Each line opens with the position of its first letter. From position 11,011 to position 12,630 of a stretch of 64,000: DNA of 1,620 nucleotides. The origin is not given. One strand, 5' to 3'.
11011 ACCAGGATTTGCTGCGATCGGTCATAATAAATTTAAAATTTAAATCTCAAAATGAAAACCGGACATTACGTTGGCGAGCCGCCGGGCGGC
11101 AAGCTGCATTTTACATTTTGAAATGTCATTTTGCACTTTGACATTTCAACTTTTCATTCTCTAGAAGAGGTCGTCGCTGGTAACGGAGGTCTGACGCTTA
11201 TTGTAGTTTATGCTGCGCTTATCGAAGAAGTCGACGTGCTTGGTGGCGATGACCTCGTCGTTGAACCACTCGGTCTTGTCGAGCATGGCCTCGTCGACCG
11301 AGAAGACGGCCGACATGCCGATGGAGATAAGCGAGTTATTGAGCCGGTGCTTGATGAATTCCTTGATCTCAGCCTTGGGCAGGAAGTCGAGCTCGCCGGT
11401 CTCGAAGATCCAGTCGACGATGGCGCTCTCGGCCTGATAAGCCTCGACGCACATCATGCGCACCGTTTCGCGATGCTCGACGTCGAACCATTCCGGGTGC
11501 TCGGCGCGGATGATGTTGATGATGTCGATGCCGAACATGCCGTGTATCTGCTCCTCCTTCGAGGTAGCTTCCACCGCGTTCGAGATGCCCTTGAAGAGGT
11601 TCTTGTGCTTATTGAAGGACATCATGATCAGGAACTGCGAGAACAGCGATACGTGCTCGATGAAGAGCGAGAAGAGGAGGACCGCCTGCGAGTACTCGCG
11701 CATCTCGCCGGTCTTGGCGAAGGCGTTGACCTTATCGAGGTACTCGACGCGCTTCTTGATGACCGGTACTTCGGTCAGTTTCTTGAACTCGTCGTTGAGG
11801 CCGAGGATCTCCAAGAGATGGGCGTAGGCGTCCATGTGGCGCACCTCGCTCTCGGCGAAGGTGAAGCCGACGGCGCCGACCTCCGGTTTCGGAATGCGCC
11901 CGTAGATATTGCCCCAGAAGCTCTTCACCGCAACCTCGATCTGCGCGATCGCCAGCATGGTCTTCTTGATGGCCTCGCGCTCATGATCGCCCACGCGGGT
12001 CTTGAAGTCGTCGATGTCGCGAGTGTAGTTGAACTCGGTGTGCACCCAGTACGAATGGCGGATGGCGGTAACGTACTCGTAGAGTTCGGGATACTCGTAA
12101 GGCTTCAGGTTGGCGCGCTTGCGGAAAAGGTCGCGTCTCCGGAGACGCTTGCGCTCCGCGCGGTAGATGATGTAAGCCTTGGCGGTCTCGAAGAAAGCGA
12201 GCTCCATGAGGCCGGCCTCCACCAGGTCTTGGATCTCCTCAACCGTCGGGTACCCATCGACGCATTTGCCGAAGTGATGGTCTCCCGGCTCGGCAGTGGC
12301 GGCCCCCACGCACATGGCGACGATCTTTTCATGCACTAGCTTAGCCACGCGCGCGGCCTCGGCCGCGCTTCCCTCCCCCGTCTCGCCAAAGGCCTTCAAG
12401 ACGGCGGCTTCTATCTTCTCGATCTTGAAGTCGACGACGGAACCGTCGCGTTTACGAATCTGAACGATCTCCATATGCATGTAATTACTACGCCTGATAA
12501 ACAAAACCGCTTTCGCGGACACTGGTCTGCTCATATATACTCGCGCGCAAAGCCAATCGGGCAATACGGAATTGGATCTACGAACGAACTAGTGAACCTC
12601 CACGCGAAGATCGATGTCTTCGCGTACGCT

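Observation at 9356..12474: Class I RNR with the ATP-cone on the radical-generating beta subunit and a cone-less alpha subunit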

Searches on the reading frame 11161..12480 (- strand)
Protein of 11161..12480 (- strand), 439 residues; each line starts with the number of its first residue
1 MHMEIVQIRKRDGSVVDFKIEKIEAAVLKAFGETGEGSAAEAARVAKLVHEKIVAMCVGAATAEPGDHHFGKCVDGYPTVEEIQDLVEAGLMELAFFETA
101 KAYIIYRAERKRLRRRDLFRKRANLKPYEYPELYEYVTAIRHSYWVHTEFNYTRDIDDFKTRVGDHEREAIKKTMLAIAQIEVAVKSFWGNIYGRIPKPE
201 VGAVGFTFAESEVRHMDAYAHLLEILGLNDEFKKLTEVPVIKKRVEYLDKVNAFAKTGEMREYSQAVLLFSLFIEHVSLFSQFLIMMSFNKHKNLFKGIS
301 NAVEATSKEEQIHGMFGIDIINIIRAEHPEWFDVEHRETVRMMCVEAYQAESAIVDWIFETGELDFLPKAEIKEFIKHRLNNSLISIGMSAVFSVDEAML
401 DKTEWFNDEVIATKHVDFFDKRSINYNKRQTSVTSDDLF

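Call 3: search_protein_families(library=pfam, proteins=[window:11161-12480:-], max_evalue=0.01)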
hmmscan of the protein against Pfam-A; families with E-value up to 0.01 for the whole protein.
window:11161-12480:- (439 aa): 2 families
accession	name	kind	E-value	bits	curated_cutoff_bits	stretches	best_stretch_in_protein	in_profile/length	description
PF00268.27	Ribonuc_red_sm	-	2.3e-56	191.7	33.6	1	122-396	1-277/281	Ribonucleotide reductase, small chain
PF03477.21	ATP-cone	-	1.3e-18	67.7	25.8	2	76-112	53-88/88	ATP cone domain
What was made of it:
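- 11161..12474 (-): nrdB: class Id radical-generating subunit (437 aa) with an N-terminal ATP-cone. Pfam ATP-cone plus Ribonuc_red_sm (call 3).
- Checked: Pfam also finds Ribonuc_red_sm PF00268 (E 2.3e-56), and both lie in the same ORF (call 3).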

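Call 4: search_protein_families(library=ncbifam, proteins=[window:11161-12480:-], max_evalue=0.01)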
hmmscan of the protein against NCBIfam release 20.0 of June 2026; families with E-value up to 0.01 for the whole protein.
window:11161-12480:- (439 aa): 15 families
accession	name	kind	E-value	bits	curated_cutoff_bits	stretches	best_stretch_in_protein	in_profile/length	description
NF007186.0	PRK09614.1-5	equivalog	1.8e-45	155.4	237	1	117-439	6-322/328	ribonucleotide-diphosphate reductase subunit beta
NF009398.0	PRK12759.1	equivalog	1.9e-25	89.7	649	1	124-428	99-397/410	bifunctional gluaredoxin/ribonucleoside-diphosphate reductase subunit beta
NF007184.0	PRK09614.1-3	equivalog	4.3e-25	88.8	310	1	124-438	34-346/346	ribonucleotide-diphosphate reductase subunit beta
NF005550.0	PRK07209.1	equivalog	2.7e-22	79.2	309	1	124-428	64-376/383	ribonucleotide-diphosphate reductase subunit beta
NF006126.0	PRK08270.1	equivalog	1.8e-15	56.3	548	1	6-117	3-95/684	ribonucleoside triphosphate reductase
NF005010.0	PRK06406.1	subfamily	2e-14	52.8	1125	1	4-116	3-101/771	vitamin B12-dependent ribonucleotide reductase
NF005497.0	PRK07111.1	equivalog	1e-13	50.6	764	1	5-115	2-96/746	anaerobic ribonucleoside triphosphate reductase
NF005544.0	PRK07207.1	equivalog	1.1e-13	49.9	965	1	5-118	33-138/965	ribonucleoside-diphosphate reductase subunit alpha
NF009028.0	PRK12364.1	equivalog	2e-12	45.9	1377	1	7-177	2-153/842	ribonucleoside-diphosphate reductase subunit alpha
TIGR04171.1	RNR_1b_NrdF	exception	1.2e-10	41.1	355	1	142-438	23-313/316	class 1b ribonucleoside-diphosphate reductase subunit beta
NF009029.0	PRK12365.1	equivalog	2e-10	39.3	1350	1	4-116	116-220/1046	ribonucleoside-diphosphate reductase subunit alpha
NF006732.0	PRK09263.1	equivalog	1.6e-09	36.8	657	1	6-115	3-93/712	anaerobic ribonucleoside-triphosphate reductase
NF006207.0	PRK08332.1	equivalog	1.2e-08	32.7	2400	1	3-115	1-97/1684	vitamin B12-dependent ribonucleotide reductase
NF006198.0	PRK08326.1-1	subfamily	0.00018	20.9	274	1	144-328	38-228/308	R2-like ligand-binding oxidase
NF006576.0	PRK09101.1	equivalog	0.00022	20.2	346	1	272-407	202-337/376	class Ia ribonucleoside-diphosphate reductase subunit beta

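Call 7: search_solved_structures(query=window:11161-12474:-, max_evalue=0.00001, show_alignments=2)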
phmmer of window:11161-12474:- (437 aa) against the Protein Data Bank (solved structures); distinct sequences matched with E-value up to 0.00001: 14.
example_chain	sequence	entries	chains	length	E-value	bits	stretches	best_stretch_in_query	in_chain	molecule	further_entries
5olk_A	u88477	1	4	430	3.2e-168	563.1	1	2-437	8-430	Ribonucleoside-diphosphate reductase, beta subunit 1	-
6sf4_A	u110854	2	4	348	8.4e-153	512.4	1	112-437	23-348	Ribonucleoside-diphosphate reductase, beta subunit 1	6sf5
8dq3_A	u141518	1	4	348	3.2e-119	401.8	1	111-437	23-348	Ribonucleoside-diphosphate reductase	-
6cwo_A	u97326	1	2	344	3.3e-95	322.7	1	114-437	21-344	Ribonucleotide reductase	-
8dq4_A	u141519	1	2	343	1.8e-94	320.2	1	114-437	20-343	Ribonucleoside-diphosphate reductase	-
8dq5_A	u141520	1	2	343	2.4e-94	319.8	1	114-437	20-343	Ribonucleoside-diphosphate reductase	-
6cwq_A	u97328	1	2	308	5.6e-89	302.2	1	115-419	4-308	Ribonucleotide reductase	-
6cwp_A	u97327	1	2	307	4.1e-88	299.3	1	114-411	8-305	Ribonucleotide reductase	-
9dws_A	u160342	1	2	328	2.9e-25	92.3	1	121-426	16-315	ribonucleoside-diphosphate reductase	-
6y2n_A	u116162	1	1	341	1.7e-17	66.7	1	122-425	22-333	Ribonucleoside-diphosphate reductase subunit beta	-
2ani_A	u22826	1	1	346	4.7e-15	58.7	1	123-426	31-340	Ribonucleoside-diphosphate reductase beta subunit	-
1syy_A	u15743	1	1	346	1.7e-14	56.8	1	123-426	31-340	Ribonucleoside-diphosphate reductase beta chain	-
4d8f_A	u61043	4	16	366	2.1e-14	56.5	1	123-426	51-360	Ribonucleoside-diphosphate reductase subunit beta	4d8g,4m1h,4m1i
2o1z_A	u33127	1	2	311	2e-06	30.2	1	119-329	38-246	Ribonucleotide Reductase Subunit R2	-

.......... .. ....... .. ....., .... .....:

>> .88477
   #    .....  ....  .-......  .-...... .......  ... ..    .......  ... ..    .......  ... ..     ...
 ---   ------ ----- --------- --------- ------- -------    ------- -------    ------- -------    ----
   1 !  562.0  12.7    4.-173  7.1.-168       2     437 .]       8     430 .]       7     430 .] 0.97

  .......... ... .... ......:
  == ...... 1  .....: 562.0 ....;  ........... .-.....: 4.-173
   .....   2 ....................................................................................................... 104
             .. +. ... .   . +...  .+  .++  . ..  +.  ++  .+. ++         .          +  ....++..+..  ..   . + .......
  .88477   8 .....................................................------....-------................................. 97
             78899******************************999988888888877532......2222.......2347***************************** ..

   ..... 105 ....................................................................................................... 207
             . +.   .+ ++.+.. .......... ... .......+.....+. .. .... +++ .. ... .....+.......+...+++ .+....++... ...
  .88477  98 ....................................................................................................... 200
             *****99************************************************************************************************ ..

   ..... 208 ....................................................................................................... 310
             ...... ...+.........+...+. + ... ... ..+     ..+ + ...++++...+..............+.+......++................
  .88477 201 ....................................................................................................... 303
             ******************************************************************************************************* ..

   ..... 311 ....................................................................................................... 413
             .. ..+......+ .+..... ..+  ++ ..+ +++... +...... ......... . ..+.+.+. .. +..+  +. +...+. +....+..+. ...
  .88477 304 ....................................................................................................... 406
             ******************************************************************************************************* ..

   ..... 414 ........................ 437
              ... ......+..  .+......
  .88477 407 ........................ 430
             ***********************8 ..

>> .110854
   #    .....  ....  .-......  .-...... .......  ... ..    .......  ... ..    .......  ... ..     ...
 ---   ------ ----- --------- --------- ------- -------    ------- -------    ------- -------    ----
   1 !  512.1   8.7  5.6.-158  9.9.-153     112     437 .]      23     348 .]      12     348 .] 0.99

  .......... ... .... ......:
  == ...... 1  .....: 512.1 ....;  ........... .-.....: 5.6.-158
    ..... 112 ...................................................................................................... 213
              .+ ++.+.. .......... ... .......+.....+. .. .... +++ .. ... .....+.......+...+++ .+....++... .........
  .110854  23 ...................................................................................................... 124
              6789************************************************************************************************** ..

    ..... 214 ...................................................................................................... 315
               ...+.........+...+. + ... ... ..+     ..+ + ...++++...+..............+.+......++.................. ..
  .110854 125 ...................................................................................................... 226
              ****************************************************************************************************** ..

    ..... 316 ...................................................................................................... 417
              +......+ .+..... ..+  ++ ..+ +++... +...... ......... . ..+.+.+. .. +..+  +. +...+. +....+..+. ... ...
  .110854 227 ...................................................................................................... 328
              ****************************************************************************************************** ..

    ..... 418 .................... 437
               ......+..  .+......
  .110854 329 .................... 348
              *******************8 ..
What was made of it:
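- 11161..12474 (-): 563 bits to 5OLK (call 7).
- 12262..12312 (-): Cys55-x15-Cys71 loop: a 13-residue insertion relative to 5OLK, between cone helices 2 and 3. Seen as a gap in the 5OLK alignment (call 7).
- Closest known: Flavobacterium johnsoniae and Actinobacillus ureae class Id RNR. Same: The beta cores are homologous, at 323 bits (call 7).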

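Call 12: find_related_loci(query=window:11161-12474:-, collection=genome_contigs, flank=6000)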
Query window:11161-12474:- (437 aa) in genome_contigs; peptide patterns used: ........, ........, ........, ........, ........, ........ (x = any residue, [..] = any of these).
383 stretches matched a pattern; 247 encode a relative of the query (tblastn E <= 1e-3); the best 80 are kept; 80 distinct loci.
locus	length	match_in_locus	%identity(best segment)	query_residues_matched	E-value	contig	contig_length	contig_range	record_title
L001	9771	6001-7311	91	1-437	0e+0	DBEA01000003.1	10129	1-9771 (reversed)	MAG TPA_asm: Patescibacteria group bacterium UBA918 UBA918_contig_844, whole genome shotgun sequence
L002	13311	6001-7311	90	1-437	0e+0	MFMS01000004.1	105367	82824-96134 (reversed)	MAG: Candidatus Kaiserbacteria bacterium RIFOXYB1_FULL_46_14 rifoxyb1_full_scaffold_208, whole genome shotgun sequence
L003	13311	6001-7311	89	1-437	0e+0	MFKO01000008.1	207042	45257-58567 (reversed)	MAG: Candidatus Kaiserbacteria bacterium RIFCSPHIGHO2_01_FULL_46_22 rifcsphigho2_01_scaffold_825, whole genome shotgun s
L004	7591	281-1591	89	1-437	0e+0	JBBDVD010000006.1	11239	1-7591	MAG: Candidatus Paceibacterota bacterium isolate LejiaC_46_16 Lejia_C_13349_length_11239_cov_9, whole genome shotgun seq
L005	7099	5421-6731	89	1-437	0e+0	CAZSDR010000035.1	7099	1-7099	MAG TPA_asm: uncultured Candidatus Saccharibacteria bacterium isolate SRP329715_co2_182 genome assembly, contig: NODE_18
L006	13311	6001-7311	87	1-437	0e+0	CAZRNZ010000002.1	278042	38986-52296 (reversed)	MAG TPA_asm: uncultured Candidatus Saccharibacteria bacterium isolate SRP344714_co2_230 genome assembly, contig: NODE_67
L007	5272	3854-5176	86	1-437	0e+0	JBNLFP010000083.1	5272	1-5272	MAG: Minisyncoccia bacterium isolate C1.bin.4.orig k141_1202308, whole genome shotgun sequence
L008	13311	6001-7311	86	1-437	0e+0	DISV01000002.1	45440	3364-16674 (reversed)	MAG TPA_asm: Patescibacteria group bacterium UBA6201 UBA6201_contig_15682, whole genome shotgun sequence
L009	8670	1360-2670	78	1-437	0e+0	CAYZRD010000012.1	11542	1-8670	MAG TPA_asm: uncultured Candidatus Saccharibacteria bacterium isolate SRP093185_co1_94 genome assembly, contig: NODE_399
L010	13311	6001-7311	77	1-437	0e+0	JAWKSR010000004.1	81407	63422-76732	MAG: Candidatus Paceibacterota bacterium isolate AC3.73 AC3.73.fa-4, whole genome shotgun sequence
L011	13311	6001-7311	77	1-437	0e+0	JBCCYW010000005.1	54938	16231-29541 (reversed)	MAG: Patescibacteria group bacterium isolate P01_F01_bin.20 k141_495483_length_54938_cov_15.3455, whole genome shotgun s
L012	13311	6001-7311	77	1-437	0e+0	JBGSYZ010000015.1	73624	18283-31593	MAG: Candidatus Paceibacteria bacterium isolate JTS-AC487 k141_1442545, whole genome shotgun sequence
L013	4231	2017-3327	75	1-437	0e+0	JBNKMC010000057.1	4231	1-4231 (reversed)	MAG: Minisyncoccia bacterium isolate H1.bin.27.strict NODE_57_length_4231_cov_5.170920, whole genome shotgun sequence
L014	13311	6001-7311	76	1-437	0e+0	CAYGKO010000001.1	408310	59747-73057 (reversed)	MAG TPA_asm: uncultured Candidatus Saccharibacteria bacterium isolate ERP117304_co1_170 genome assembly, contig: NODE_14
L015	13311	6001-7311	73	1-437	0e+0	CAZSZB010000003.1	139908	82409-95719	MAG TPA_asm: uncultured Candidatus Saccharibacteria bacterium isolate binchicken_co173_41 genome assembly, contig: NODE_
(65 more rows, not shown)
